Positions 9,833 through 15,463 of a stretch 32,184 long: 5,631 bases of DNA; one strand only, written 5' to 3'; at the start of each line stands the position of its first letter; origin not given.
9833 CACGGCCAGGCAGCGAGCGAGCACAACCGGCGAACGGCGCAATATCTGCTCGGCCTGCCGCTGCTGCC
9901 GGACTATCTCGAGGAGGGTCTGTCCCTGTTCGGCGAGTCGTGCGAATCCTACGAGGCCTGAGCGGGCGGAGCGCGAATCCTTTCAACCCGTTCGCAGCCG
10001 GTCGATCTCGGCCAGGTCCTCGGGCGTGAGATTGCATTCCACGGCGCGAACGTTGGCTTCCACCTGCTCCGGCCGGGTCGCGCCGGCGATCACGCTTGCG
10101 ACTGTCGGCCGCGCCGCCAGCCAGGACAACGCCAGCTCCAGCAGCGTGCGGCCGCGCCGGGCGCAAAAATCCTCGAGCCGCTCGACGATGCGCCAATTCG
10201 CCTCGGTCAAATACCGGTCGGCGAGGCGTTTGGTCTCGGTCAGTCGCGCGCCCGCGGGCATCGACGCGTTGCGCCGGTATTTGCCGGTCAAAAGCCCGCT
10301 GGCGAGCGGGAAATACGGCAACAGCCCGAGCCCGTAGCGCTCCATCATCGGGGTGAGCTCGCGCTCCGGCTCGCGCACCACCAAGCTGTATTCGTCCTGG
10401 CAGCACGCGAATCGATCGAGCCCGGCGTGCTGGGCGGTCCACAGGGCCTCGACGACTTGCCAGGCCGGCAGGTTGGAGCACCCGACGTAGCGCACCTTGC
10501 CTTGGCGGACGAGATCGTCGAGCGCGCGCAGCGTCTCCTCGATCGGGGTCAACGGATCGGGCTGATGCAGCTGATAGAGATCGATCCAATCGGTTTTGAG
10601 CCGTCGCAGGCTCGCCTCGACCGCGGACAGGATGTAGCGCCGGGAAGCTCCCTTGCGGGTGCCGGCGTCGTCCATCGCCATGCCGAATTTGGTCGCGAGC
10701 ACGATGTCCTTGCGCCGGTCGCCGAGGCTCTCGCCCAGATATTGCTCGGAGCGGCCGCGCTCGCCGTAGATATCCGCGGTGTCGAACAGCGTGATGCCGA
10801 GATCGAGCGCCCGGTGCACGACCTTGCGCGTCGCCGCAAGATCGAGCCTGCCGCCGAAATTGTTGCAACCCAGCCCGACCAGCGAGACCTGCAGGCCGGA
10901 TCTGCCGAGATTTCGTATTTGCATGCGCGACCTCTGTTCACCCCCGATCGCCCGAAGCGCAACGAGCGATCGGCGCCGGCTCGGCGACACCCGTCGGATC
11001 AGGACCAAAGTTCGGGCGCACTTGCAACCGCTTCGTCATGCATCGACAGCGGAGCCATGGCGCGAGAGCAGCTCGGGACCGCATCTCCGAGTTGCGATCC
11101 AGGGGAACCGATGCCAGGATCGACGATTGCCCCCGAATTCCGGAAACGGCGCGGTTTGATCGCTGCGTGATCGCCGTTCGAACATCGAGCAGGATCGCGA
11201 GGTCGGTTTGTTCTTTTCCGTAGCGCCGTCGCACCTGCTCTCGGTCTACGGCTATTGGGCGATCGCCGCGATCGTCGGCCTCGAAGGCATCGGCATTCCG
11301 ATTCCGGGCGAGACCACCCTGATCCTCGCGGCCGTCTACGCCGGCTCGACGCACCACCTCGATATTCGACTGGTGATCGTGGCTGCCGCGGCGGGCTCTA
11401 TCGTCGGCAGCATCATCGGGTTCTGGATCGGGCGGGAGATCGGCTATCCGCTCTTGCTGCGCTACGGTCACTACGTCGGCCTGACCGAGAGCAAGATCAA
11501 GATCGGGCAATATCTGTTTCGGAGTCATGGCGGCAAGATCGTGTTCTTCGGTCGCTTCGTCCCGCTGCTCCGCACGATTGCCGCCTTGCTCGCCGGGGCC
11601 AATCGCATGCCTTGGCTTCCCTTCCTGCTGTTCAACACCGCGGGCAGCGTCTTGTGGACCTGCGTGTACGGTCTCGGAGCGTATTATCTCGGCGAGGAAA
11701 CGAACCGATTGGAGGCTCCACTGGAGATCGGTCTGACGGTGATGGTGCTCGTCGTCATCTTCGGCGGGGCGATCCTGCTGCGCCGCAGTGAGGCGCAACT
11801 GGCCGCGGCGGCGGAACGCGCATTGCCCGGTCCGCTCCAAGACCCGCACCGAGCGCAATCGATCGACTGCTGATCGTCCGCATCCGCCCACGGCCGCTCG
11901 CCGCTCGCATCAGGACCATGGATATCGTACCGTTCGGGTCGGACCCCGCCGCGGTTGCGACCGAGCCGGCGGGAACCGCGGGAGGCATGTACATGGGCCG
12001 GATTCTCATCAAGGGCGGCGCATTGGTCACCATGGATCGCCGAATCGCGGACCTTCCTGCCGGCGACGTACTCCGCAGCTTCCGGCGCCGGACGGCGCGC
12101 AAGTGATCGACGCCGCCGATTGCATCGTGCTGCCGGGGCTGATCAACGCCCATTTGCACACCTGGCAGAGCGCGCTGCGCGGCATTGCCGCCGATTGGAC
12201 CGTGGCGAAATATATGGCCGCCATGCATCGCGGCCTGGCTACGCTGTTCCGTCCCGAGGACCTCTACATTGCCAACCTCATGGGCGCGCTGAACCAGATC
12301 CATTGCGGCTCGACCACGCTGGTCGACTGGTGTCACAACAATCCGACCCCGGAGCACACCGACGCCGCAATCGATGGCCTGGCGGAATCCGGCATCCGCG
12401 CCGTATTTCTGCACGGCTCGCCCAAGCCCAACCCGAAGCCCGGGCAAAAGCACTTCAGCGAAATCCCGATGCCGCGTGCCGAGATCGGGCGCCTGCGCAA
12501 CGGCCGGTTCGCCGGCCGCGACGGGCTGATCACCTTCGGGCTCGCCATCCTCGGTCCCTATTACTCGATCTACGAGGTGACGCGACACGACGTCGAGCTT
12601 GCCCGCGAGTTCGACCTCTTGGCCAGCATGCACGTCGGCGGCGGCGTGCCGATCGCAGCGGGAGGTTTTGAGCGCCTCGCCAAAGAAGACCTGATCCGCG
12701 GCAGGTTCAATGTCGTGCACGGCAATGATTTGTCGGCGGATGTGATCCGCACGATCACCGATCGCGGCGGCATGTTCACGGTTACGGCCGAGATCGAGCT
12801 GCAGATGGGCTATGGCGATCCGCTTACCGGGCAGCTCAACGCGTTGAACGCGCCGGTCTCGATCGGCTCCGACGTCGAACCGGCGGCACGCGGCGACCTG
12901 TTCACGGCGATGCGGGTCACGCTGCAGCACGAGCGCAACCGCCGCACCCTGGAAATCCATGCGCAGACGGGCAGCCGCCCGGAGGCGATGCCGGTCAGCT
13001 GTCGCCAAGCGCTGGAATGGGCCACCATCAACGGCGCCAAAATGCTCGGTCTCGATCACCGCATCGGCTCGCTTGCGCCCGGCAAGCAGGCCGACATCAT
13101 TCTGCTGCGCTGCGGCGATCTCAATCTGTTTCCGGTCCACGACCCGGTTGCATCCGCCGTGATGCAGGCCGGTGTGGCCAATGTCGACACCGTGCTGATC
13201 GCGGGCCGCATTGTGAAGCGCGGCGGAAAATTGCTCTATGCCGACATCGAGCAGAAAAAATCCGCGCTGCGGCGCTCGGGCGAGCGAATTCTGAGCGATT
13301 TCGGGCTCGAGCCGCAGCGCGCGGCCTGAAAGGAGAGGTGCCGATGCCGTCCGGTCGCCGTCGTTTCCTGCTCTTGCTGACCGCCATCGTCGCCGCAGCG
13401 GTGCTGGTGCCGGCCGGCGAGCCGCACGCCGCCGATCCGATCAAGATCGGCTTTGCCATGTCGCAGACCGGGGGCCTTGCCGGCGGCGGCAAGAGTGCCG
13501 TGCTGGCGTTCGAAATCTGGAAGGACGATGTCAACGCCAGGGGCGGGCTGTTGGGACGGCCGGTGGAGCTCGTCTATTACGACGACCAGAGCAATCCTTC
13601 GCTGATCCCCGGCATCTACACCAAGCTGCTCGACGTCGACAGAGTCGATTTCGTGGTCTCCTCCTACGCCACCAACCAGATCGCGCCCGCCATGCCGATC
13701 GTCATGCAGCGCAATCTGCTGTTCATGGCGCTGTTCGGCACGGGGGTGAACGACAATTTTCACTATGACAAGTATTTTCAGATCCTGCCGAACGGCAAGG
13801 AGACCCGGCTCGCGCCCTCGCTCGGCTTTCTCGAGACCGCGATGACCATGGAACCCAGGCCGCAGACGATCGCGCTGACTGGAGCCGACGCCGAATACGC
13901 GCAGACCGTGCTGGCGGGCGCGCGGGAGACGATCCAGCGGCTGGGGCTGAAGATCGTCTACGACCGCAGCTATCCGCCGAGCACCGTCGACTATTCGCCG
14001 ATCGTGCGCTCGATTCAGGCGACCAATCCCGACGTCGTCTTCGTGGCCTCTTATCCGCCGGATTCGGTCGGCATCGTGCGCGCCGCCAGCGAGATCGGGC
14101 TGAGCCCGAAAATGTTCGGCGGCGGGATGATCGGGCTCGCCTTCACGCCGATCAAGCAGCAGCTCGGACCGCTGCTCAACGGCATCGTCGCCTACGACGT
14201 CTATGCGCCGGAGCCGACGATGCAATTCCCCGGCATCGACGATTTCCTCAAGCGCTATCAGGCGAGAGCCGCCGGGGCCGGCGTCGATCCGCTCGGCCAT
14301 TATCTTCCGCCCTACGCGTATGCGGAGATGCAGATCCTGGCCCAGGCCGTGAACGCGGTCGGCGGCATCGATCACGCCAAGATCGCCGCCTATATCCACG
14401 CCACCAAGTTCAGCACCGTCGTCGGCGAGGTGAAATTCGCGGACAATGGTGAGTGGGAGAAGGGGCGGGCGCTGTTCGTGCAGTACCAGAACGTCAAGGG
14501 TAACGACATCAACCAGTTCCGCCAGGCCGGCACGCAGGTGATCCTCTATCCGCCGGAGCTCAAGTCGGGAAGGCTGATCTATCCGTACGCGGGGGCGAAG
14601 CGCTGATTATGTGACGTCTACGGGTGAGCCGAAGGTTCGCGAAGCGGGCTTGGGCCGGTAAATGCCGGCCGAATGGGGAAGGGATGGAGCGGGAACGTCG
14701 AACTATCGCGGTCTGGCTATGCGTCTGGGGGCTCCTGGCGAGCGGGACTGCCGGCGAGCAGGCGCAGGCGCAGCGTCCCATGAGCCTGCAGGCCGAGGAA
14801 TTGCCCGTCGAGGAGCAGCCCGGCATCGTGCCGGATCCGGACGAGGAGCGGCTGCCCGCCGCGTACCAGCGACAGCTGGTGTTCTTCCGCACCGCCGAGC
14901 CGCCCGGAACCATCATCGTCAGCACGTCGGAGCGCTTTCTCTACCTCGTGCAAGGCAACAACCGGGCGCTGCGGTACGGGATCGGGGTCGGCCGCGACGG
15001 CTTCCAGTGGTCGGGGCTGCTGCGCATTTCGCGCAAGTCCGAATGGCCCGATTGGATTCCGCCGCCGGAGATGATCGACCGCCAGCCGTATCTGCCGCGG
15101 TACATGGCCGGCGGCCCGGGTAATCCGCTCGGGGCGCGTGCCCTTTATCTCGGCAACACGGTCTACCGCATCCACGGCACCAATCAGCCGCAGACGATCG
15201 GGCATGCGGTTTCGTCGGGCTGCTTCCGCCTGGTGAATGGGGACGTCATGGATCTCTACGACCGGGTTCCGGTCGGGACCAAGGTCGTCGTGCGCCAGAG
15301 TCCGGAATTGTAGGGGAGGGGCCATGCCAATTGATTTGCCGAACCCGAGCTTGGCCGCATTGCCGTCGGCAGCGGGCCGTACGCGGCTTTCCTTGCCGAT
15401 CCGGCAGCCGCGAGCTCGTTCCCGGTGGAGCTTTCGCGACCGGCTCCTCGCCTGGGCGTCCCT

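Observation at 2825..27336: Dense cluster of exact EcfG-type (GGAAC-N16/17-CGTT) promoters: the window looks like a general stress response regulon block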

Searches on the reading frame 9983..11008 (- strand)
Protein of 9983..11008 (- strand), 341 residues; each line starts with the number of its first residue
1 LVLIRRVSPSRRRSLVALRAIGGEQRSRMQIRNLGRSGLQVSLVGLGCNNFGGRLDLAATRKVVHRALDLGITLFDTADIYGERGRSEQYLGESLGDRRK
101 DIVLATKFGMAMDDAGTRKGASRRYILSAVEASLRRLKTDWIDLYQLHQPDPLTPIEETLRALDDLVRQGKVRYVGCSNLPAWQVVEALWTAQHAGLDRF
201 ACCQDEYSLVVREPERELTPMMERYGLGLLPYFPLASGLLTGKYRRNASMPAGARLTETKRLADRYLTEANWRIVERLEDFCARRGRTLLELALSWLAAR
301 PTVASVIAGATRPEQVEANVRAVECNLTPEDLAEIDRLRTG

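Call 7: search_protein_families(library=pfam, proteins=[window:9983-11008:-], max_evalue=0.01)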
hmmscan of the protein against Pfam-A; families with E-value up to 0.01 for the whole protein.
window:9983-11008:- (341 aa): 1 family
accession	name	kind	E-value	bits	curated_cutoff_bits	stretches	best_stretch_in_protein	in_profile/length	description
PF00248.27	Aldo_ket_red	-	1.7e-76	257.5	24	1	44-338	2-289/291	Aldo/keto reductase family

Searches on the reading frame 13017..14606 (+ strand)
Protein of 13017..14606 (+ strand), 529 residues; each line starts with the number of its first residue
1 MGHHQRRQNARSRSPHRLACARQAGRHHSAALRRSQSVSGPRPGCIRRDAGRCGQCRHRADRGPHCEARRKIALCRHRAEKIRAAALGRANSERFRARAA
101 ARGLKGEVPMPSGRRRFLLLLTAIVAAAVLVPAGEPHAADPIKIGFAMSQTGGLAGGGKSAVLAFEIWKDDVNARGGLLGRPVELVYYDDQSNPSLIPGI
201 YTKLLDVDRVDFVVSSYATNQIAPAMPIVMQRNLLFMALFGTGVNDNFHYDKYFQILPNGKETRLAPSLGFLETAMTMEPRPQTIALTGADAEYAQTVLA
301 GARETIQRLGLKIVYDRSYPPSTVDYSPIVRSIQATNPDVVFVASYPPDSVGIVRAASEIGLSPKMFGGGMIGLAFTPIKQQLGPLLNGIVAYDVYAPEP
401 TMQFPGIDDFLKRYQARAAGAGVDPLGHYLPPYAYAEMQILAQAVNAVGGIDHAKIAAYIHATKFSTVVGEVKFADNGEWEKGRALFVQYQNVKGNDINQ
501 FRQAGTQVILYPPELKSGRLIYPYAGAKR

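Call 7: search_protein_families(library=pfam, proteins=[window:13017-14606:+], max_evalue=0.01)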
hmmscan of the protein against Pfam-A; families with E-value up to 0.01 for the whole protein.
window:13017-14606:+ (529 aa): 4 families
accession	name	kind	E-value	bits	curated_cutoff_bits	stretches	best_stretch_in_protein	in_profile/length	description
PF13458.12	Peripla_BP_6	-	4.4e-55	188.2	31.7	1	141-477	1-325/343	Periplasmic binding protein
PF13433.12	Peripla_BP_5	-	1.5e-20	74.1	27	1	142-476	1-322/363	Periplasmic binding protein domain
PF01094.35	ANF_receptor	-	6.3e-06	25.9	25.4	1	283-483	120-343/353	Receptor family ligand binding region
PF03808.19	Glyco_tran_WecG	-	0.0022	18.3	27.4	1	274-344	35-103/168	Glycosyl transferase WecG/TagA/CpsF family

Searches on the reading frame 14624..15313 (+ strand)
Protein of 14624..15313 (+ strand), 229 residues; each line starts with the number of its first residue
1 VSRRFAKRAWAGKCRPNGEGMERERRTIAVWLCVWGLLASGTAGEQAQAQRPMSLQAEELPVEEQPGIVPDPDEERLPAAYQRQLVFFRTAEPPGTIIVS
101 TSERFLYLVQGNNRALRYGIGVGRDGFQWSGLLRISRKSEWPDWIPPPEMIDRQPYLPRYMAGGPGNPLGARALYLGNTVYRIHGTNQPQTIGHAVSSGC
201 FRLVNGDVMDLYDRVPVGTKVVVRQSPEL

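Call 7: search_protein_families(library=pfam, proteins=[window:14624-15313:+], max_evalue=0.01)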
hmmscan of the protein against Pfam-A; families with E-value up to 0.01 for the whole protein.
window:14624-15313:+ (229 aa): 1 family
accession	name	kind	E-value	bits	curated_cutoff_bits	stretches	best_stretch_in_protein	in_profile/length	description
PF03734.19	YkuD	-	9.1e-23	81.9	23.4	1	96-223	3-146/146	L,D-transpeptidase catalytic domain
